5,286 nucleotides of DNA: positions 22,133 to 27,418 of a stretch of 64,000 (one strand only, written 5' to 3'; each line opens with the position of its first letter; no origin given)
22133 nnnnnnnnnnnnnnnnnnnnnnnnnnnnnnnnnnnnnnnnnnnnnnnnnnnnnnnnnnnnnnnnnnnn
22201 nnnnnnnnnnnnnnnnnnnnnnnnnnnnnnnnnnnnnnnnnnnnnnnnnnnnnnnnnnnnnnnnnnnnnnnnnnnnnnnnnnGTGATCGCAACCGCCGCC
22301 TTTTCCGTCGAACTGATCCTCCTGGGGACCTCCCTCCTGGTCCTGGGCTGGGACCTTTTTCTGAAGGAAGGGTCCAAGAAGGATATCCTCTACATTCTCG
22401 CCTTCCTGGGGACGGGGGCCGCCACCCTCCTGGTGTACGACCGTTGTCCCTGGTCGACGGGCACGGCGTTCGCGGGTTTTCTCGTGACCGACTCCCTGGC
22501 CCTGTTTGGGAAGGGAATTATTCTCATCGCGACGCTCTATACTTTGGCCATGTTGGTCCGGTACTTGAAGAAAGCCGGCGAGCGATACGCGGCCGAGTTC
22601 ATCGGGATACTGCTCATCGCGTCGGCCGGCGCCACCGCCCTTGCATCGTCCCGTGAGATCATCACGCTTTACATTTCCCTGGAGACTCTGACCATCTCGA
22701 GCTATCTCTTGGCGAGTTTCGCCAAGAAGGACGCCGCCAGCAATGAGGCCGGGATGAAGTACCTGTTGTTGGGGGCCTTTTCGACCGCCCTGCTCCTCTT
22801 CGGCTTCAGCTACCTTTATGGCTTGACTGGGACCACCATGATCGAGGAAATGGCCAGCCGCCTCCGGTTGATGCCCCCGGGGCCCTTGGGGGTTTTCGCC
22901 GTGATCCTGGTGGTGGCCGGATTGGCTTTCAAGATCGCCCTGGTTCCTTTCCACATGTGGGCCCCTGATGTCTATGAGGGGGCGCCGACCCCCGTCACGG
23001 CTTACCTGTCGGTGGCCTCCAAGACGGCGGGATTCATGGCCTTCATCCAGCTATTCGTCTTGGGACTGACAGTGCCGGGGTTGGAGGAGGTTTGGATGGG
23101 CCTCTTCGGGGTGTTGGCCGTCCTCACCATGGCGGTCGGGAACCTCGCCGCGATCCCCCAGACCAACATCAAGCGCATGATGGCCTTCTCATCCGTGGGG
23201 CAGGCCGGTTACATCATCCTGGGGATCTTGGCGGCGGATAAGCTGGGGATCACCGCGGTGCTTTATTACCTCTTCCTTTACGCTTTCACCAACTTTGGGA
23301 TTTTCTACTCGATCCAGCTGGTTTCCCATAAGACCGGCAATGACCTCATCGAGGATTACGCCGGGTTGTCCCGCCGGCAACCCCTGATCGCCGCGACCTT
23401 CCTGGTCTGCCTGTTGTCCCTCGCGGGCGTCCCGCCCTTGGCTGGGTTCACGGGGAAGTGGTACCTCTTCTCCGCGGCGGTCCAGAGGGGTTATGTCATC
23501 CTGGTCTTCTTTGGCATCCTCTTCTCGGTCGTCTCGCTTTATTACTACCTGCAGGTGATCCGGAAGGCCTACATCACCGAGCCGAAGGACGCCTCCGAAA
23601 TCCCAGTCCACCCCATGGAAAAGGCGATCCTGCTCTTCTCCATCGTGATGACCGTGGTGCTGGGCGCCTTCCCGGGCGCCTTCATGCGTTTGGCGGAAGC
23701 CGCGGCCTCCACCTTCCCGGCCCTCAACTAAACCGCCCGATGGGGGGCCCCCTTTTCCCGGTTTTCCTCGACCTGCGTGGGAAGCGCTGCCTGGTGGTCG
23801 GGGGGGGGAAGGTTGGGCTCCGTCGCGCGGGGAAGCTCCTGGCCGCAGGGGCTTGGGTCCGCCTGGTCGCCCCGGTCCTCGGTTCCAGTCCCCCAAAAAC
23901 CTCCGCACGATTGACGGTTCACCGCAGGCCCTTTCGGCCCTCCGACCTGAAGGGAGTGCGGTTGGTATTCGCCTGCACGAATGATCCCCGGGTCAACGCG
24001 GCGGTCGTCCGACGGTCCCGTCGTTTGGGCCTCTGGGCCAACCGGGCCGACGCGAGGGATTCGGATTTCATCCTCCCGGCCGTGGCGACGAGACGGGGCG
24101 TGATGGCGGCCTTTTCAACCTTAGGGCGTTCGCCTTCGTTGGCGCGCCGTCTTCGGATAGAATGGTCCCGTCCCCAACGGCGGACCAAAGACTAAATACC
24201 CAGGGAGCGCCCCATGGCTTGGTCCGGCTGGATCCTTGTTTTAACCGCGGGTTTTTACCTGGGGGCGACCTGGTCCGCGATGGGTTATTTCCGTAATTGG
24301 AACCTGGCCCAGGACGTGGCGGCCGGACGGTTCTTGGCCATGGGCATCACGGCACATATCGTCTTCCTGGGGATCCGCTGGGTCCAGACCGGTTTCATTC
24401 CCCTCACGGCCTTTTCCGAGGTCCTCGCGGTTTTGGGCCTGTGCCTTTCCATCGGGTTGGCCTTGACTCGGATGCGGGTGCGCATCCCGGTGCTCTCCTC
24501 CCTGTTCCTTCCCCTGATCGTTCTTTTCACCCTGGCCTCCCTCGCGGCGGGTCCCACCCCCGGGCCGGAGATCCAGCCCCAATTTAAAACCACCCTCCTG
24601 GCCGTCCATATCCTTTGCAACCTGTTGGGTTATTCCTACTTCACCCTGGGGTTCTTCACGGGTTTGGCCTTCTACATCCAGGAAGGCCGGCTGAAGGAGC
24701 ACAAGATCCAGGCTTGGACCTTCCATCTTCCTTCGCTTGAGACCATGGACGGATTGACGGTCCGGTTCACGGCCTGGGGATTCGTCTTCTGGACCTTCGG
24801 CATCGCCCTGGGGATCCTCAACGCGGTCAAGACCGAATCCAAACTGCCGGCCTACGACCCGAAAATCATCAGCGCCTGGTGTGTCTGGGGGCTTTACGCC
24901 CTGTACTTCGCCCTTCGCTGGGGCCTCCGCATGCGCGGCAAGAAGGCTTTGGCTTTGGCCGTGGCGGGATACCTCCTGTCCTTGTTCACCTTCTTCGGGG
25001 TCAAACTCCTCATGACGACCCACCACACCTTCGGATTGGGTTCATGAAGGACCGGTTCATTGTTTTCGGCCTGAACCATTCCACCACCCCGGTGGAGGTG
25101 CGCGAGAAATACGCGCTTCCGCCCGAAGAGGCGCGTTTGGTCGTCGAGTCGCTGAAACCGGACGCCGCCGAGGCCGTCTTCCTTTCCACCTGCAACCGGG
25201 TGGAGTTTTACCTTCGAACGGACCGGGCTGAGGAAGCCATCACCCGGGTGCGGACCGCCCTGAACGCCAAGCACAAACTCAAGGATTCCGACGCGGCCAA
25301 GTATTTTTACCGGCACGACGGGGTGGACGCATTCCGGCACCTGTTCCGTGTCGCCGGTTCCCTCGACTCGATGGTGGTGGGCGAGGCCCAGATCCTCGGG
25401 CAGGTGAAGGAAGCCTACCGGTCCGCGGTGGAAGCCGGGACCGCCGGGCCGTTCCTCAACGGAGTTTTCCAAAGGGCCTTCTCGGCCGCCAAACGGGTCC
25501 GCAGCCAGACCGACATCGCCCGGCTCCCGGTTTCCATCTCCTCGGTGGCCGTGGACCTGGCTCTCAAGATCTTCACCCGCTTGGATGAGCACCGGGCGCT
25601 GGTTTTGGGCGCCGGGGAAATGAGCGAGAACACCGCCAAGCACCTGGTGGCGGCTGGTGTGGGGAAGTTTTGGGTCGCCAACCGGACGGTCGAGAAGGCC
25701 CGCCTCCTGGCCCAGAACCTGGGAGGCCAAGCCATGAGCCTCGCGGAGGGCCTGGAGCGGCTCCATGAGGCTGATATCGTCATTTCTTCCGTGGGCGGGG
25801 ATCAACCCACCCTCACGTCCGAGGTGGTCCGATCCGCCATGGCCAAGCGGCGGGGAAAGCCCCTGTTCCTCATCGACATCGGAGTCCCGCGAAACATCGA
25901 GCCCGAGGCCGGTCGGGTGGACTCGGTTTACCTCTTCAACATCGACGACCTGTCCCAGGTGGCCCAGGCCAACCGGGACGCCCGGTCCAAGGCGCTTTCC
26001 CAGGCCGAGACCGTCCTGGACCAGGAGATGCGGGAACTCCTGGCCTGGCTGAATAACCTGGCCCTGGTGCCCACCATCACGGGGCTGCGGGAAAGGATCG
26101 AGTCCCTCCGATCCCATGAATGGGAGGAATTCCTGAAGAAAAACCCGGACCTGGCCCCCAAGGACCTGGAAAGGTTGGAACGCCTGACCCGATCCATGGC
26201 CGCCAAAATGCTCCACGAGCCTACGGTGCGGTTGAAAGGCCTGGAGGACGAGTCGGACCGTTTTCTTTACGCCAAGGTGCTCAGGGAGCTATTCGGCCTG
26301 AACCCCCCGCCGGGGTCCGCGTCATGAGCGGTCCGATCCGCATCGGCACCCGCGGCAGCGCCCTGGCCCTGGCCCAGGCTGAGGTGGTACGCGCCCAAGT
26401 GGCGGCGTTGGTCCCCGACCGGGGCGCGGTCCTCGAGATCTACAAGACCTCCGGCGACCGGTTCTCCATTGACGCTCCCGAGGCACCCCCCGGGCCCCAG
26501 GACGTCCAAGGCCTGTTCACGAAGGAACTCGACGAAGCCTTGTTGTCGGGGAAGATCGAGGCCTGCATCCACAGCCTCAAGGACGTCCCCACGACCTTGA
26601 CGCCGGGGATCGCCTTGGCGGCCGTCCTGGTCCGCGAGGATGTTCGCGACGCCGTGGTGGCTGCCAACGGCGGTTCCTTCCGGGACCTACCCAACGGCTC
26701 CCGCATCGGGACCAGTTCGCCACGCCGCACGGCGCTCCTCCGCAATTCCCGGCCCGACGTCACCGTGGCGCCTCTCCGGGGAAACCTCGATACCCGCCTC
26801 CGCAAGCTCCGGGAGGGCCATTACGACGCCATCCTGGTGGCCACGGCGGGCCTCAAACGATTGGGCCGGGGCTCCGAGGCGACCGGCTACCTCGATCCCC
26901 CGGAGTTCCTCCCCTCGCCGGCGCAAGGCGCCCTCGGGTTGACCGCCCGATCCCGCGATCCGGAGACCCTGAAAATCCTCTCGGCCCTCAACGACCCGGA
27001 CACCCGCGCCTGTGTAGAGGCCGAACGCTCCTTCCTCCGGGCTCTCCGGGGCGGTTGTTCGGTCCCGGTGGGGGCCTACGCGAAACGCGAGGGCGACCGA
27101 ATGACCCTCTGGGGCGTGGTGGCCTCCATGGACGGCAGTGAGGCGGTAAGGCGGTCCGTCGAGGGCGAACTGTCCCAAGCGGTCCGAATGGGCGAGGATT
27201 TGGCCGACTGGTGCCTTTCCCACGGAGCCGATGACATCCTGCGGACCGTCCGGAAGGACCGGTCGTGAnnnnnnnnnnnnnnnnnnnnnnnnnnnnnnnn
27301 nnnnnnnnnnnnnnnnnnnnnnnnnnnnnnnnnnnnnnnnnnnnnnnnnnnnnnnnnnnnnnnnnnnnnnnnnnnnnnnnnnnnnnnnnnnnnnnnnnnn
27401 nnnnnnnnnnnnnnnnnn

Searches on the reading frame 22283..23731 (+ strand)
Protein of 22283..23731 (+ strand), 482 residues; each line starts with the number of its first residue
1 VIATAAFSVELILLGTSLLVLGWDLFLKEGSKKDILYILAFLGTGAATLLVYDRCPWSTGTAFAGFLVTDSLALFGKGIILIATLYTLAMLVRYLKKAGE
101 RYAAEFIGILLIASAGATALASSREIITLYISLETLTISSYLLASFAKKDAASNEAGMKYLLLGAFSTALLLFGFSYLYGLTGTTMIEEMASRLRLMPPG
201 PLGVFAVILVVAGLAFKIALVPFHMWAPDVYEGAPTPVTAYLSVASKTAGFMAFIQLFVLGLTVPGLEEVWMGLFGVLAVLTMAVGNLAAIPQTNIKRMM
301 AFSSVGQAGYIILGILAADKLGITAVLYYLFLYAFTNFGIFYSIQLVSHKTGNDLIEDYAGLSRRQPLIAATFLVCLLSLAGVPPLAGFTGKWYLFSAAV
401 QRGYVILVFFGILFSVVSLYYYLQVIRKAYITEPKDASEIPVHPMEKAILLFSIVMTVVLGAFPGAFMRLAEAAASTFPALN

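Call 48: search_protein_families(library=pfam, proteins=[window:22283-23731:+], max_evalue=0.00001)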
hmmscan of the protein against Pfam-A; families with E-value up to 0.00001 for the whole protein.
window:22283-23731:+ (482 aa): 1 family
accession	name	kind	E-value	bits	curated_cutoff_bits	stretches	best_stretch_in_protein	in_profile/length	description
PF00361.26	Proton_antipo_M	-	1.1e-74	251.8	21.5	1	123-416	1-292/294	NADH:quinone oxidoreductase/Mrp antiporter, TM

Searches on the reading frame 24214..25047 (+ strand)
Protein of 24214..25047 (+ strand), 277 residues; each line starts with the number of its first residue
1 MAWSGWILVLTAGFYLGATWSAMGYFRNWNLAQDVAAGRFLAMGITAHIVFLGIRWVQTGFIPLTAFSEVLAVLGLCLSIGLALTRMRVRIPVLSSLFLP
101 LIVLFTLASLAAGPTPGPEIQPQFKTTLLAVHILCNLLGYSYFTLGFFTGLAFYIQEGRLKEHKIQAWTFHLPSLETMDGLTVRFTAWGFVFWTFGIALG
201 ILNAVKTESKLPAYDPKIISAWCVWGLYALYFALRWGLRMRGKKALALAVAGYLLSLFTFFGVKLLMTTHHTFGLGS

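Call 62: search_protein_families(library=pfam, proteins=[window:24214-25047:+], max_evalue=0.00001)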
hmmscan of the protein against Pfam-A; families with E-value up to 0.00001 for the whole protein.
window:24214-25047:+ (277 aa): 1 family
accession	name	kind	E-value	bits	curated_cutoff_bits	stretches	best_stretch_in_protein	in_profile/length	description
PF01578.25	Cytochrom_C_asm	-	4.1e-26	92.4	29.9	1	71-269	8-210/212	Cytochrome C assembly protein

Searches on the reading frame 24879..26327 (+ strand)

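Call 62: search_protein_families(library=pfam, proteins=[window:24879-26327:+], max_evalue=0.00001)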
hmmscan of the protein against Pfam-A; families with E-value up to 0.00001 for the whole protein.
window:24879-26327:+ (482 aa): 4 families
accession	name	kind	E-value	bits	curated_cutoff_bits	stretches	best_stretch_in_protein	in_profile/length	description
PF05201.20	GlutR_N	-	5.1e-51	172.9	27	1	64-211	2-151/151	Glutamyl-tRNAGlu reductase, N-terminal domain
PF01488.26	Shikimate_DH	-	2.8e-40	138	24.3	1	226-361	1-138/138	Shikimate / quinate 5-dehydrogenase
PF00745.25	GlutR_dimer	-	3.7e-24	85.4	22.9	1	375-474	1-99/99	Glutamyl-tRNAGlu reductase, dimerisation domain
PF03807.23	F420_oxidored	-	1.7e-06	29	21.6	0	242-334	4-91/94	NADP oxidoreductase coenzyme F420-dependent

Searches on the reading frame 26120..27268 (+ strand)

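Call 62: search_protein_families(library=pfam, proteins=[window:26120-27268:+], max_evalue=0.00001)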
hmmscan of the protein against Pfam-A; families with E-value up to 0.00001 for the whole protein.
window:26120-27268:+ (382 aa): 2 families
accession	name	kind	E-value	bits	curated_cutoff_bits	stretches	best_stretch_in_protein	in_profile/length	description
PF01379.25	Porphobil_deam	-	5e-67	225.9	22.1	1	73-284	1-206/207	Porphobilinogen deaminase, dipyromethane cofactor binding domain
PF03900.20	Porphobil_deamC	-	3.5e-17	63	26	1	297-363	2-70/74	Porphobilinogen deaminase, C-terminal domain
